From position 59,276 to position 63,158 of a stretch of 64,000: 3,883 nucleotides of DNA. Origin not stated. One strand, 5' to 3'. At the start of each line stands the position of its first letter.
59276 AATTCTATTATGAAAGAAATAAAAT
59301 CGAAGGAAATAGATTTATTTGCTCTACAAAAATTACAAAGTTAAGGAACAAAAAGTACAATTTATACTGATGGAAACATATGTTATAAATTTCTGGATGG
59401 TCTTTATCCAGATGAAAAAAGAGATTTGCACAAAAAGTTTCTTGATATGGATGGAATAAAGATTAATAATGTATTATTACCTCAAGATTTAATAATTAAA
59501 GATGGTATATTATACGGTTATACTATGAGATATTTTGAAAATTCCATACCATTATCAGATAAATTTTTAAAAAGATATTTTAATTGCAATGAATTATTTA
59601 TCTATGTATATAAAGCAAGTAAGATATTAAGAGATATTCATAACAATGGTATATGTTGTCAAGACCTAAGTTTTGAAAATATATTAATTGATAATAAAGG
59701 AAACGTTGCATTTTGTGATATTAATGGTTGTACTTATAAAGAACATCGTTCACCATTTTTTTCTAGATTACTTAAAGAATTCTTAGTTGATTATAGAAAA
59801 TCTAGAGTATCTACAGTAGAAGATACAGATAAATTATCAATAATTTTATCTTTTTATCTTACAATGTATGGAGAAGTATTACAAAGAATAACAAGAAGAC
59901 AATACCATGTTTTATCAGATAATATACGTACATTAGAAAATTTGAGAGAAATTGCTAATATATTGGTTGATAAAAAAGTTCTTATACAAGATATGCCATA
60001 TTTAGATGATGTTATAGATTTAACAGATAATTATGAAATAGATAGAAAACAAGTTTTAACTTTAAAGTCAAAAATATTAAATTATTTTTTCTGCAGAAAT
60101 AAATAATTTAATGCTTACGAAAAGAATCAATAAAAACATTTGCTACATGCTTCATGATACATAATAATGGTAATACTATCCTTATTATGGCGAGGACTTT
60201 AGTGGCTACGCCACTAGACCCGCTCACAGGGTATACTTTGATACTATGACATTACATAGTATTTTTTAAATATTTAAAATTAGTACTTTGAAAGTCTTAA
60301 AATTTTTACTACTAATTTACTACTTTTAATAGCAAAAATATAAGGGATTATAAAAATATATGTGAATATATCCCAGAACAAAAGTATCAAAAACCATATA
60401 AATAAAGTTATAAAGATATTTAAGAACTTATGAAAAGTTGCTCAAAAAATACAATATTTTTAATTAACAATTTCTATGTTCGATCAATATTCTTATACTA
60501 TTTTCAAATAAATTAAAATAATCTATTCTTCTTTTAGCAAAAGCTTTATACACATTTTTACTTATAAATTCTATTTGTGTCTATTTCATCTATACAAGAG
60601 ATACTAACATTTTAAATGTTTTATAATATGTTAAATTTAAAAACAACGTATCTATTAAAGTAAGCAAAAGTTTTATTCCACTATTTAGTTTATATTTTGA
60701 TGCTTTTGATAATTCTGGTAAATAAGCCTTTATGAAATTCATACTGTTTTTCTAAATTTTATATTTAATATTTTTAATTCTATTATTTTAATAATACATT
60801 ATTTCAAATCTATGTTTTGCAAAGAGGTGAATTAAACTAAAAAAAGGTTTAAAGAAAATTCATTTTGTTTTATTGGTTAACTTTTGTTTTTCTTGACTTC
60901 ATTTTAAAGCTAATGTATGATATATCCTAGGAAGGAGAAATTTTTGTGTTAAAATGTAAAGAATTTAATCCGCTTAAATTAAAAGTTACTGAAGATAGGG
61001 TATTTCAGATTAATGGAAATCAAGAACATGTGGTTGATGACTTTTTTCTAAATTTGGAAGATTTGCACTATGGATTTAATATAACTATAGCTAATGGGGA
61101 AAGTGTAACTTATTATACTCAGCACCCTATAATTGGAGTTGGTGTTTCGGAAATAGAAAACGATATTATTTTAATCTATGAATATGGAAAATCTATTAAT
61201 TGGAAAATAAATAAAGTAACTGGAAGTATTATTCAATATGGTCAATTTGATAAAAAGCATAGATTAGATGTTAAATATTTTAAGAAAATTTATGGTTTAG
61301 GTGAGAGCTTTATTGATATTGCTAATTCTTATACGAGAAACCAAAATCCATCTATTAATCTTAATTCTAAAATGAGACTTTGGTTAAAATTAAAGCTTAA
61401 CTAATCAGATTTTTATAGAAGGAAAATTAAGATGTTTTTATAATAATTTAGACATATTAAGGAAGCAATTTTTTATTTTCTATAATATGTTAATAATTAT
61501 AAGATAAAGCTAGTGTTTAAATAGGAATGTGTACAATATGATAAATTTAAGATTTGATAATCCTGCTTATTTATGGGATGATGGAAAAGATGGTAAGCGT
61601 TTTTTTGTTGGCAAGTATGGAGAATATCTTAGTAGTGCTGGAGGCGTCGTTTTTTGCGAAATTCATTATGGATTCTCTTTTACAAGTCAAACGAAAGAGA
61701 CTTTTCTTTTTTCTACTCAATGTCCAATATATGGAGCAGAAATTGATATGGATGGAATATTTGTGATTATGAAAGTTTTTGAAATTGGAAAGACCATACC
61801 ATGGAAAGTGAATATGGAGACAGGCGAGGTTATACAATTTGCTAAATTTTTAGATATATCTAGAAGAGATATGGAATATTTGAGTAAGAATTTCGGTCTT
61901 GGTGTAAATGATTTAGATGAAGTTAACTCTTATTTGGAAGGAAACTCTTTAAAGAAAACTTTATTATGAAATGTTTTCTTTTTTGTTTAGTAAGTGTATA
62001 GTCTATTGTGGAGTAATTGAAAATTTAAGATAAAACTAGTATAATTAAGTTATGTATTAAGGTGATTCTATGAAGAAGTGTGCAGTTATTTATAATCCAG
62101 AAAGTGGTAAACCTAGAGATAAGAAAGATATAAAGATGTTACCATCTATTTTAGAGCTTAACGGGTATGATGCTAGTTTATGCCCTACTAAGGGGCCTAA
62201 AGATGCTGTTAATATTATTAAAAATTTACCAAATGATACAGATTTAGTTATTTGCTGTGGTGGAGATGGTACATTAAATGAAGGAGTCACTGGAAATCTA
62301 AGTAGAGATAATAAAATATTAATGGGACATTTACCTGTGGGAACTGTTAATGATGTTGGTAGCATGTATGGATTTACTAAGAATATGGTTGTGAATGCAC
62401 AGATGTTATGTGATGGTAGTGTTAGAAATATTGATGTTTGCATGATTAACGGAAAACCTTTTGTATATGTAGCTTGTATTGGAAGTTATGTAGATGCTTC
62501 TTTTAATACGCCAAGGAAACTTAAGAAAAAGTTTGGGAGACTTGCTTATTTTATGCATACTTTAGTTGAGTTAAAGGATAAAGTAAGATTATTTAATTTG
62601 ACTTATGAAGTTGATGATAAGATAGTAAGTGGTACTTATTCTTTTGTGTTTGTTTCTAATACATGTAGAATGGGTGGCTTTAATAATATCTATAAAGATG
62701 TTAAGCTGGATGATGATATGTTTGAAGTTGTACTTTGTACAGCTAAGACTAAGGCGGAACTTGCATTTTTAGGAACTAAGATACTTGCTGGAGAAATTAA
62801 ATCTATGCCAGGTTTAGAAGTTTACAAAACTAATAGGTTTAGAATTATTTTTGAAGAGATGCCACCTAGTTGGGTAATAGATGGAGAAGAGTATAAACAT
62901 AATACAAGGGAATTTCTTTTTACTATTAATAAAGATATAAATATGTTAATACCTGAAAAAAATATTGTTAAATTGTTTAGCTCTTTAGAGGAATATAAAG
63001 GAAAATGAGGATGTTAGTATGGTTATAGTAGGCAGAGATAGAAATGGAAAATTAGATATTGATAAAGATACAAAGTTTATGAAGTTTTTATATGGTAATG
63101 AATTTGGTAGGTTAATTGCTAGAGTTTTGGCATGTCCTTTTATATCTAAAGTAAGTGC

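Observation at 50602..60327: A structured repeat family of roughly 190 bp in inverted copies 3' of two genes, plus a partial third copy that with copy 2 brackets the kinase-like pseudogene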

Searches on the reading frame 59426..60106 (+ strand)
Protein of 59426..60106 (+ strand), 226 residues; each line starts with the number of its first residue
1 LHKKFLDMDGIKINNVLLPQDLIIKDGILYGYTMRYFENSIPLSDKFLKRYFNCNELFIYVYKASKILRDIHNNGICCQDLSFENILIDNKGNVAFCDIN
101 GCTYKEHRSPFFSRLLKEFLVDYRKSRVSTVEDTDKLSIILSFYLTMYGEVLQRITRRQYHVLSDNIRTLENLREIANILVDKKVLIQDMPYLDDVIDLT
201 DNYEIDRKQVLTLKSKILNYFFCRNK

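Call 23: search_protein_families(library=pfam, proteins=[window:59426-60106:+], max_evalue=0.01)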
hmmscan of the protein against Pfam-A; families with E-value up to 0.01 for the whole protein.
window:59426-60106:+ (226 aa): 1 family
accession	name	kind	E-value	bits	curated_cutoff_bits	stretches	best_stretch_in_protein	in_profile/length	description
PF00069.31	Pkinase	-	0.00029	20.7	31.7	1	51-100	94-143/263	Protein kinase domain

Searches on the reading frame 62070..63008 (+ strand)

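Call 23: search_protein_families(library=pfam, proteins=[window:62070-63008:+], max_evalue=0.01)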
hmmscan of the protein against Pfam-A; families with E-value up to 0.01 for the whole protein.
window:62070-63008:+ (312 aa): 2 families
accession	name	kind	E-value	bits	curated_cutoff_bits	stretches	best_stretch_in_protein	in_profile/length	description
PF00781.29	DAGK_cat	-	3.7e-25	88.4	23.6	1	4-125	2-124/125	Diacylglycerol kinase catalytic domain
PF19279.4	YegS_C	-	2.8e-07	30.8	27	1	150-275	17-140/158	YegS C-terminal NAD kinase beta sandwich-like domain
